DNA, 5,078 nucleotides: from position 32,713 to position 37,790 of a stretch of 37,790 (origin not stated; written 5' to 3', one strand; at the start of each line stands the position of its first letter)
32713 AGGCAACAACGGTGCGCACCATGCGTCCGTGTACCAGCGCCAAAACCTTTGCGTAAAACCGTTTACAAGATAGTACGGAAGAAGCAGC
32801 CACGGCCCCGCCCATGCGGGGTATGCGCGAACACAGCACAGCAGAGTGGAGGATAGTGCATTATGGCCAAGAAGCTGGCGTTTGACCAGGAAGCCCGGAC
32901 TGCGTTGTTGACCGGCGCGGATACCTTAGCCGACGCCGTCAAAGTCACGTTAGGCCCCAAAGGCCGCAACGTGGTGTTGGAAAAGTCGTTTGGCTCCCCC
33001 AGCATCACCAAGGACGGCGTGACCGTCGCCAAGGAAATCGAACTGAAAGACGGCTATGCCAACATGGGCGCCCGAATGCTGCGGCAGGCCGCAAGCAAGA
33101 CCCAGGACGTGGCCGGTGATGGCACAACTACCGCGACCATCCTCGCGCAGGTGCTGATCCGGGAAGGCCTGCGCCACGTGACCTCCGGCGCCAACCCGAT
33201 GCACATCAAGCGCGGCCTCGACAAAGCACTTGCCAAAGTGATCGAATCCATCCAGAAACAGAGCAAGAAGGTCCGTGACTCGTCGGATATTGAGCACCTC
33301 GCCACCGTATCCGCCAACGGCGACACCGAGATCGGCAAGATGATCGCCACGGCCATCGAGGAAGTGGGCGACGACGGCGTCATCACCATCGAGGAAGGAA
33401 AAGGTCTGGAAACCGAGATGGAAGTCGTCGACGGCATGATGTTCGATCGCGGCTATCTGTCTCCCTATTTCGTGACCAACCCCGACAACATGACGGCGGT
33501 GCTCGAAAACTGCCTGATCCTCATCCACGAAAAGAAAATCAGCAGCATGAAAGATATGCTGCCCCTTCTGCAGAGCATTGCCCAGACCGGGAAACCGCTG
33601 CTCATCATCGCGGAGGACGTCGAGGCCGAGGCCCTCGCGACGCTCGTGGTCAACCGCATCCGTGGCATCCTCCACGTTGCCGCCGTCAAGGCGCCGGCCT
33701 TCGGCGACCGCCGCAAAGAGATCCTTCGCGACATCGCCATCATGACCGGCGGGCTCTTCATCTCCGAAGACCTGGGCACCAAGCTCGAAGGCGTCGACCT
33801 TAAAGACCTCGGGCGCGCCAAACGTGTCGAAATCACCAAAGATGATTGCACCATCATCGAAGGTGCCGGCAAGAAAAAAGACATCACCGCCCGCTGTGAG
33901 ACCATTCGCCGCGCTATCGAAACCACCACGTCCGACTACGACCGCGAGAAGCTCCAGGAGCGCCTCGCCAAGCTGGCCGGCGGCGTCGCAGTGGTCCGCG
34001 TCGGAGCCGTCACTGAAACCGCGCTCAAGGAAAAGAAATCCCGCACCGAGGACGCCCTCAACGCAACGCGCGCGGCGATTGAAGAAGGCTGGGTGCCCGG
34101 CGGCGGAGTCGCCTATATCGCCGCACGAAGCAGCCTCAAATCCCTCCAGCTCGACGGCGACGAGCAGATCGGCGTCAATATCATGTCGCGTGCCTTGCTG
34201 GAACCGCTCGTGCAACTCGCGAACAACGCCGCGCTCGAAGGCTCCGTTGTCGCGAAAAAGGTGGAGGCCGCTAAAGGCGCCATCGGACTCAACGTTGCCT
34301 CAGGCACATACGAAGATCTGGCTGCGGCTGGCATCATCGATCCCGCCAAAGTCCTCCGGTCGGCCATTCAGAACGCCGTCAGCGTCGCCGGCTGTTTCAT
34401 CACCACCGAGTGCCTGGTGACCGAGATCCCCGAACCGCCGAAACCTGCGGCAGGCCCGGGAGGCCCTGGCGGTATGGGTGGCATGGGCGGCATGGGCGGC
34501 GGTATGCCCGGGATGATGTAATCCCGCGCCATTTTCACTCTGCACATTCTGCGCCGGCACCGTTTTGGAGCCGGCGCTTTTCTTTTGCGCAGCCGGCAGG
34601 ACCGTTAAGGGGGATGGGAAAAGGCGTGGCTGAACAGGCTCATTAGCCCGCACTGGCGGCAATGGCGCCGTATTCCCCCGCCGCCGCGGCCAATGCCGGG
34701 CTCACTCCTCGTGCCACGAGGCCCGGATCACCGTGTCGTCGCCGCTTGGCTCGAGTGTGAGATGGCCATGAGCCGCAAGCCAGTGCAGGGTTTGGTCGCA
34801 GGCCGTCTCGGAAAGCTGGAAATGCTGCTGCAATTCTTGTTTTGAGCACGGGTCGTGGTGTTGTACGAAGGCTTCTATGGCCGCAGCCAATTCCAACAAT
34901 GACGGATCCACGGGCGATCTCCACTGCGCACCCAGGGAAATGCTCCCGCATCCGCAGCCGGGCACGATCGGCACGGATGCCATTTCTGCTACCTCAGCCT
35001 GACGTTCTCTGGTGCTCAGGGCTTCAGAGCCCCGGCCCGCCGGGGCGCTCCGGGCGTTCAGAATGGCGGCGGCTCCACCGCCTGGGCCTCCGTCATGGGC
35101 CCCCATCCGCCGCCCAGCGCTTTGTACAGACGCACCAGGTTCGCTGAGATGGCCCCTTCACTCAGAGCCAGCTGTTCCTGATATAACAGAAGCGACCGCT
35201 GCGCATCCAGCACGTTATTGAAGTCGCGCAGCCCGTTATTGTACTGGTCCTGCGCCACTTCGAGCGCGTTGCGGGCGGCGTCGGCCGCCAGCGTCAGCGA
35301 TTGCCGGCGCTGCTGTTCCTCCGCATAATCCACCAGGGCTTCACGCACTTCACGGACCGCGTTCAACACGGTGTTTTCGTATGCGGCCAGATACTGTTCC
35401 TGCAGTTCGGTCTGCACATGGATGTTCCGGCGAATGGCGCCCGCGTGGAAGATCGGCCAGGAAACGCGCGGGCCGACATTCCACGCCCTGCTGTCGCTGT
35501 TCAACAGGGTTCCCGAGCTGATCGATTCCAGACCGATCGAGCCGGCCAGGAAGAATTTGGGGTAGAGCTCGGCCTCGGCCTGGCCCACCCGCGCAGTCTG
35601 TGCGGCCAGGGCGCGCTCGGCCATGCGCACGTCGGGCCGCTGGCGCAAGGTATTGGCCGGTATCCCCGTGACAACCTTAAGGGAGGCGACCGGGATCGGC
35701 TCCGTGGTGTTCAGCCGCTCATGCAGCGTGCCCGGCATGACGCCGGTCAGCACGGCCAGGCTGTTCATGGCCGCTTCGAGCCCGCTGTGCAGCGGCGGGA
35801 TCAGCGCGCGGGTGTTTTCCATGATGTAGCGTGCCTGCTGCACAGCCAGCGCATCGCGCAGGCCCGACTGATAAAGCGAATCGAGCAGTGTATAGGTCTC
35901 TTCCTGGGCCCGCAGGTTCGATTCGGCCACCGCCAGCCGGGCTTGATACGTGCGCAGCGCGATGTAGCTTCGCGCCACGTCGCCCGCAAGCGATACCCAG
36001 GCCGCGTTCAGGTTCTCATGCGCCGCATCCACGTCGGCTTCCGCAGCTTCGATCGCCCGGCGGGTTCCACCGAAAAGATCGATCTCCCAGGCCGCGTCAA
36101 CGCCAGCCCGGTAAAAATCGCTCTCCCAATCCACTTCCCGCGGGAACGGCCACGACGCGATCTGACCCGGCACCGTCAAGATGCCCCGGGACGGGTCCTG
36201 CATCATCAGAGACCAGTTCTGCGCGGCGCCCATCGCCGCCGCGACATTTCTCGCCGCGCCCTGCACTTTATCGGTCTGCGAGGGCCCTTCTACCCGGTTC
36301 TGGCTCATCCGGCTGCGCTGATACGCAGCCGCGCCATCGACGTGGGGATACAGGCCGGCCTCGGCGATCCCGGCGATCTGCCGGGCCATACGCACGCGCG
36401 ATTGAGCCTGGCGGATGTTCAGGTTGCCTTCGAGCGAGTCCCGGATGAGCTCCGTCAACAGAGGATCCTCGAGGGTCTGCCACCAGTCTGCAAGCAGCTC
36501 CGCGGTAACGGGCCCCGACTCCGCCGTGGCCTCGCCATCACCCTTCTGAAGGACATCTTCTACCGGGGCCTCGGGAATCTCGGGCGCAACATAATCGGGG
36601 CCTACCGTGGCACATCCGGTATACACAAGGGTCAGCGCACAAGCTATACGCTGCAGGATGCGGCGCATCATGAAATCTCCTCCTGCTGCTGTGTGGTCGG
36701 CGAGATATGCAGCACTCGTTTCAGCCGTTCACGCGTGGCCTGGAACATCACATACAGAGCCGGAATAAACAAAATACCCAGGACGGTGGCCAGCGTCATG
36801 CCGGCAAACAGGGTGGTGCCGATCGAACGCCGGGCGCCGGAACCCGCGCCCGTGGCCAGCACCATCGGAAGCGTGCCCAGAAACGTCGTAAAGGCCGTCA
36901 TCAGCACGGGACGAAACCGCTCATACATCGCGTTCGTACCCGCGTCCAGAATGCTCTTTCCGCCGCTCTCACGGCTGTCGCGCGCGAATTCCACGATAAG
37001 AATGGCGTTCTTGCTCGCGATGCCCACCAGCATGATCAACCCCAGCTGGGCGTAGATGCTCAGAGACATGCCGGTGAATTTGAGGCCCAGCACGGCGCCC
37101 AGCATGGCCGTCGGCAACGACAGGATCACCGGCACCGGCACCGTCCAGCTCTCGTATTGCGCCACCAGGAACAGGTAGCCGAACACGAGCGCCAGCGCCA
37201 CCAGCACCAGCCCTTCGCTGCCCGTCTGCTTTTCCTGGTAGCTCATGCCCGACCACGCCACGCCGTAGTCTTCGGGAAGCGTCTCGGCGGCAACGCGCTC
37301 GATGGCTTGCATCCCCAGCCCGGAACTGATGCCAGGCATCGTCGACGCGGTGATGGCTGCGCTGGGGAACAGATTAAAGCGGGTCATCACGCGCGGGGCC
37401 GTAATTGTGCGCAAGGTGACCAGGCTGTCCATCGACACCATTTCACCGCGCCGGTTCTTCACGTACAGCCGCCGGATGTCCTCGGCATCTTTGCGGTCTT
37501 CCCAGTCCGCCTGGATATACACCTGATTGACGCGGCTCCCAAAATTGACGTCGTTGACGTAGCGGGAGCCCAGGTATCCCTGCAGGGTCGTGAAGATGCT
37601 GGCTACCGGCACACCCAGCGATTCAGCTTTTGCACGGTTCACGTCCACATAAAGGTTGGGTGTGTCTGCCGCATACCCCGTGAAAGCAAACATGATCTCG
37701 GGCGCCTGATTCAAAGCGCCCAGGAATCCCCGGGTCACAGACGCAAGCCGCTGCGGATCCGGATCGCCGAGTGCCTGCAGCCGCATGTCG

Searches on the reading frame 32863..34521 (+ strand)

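Call 8: search_protein_families(library=pfam, max_evalue=0.01, proteins=[window:32863-34521:+])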
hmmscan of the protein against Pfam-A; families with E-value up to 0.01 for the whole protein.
window:32863-34521:+ (552 aa): 1 family
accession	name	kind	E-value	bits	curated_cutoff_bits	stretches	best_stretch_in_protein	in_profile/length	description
PF00118.29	Cpn60_TCP1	-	1.1e-80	272.2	34.3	1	22-520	1-487/490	TCP-1/cpn60 chaperonin family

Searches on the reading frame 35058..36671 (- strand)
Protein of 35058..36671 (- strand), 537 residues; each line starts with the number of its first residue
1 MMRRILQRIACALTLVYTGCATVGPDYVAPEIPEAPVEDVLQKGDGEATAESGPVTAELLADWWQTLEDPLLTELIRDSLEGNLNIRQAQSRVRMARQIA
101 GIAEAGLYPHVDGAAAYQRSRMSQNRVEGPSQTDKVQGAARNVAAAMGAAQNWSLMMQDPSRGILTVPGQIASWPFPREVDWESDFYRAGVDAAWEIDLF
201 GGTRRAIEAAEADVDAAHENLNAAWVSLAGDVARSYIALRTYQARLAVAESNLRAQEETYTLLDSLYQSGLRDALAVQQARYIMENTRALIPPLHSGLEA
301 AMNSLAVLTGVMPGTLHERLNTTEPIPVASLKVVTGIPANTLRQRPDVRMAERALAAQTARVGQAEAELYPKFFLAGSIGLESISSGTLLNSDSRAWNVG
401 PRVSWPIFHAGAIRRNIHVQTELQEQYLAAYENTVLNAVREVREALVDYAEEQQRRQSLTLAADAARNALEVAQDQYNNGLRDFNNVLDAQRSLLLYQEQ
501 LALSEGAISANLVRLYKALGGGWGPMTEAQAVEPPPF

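Call 8: search_protein_families(library=pfam, max_evalue=0.01, proteins=[window:35058-36671:-])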
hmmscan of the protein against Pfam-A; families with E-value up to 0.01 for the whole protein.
window:35058-36671:- (537 aa): 1 family
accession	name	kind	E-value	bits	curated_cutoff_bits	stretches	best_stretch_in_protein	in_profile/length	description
PF02321.23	OEP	-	4.4e-37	128.1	22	2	341-520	8-187/187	Outer membrane efflux protein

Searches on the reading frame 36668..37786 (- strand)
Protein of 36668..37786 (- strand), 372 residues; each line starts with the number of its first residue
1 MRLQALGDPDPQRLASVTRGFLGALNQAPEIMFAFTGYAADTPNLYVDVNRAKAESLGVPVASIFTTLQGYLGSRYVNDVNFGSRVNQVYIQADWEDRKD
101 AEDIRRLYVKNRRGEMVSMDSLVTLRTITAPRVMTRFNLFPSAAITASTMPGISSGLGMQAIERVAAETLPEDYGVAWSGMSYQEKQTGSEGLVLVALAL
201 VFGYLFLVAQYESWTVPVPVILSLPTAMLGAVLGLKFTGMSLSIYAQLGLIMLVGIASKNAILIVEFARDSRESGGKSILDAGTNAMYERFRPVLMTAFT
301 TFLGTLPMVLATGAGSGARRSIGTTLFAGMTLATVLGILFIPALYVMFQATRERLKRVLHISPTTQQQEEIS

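Call 100: find_encoding_contigs(protein=window:36668-37786:-, flank=10000, max_places=1)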
Protein window:36668-37786:- (372 aa): no gene with exactly this product is on record in the collection.
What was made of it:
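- Tried and rejected: Extending the source contig by looking up the last window protein failed because there was no exact record (call 100).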
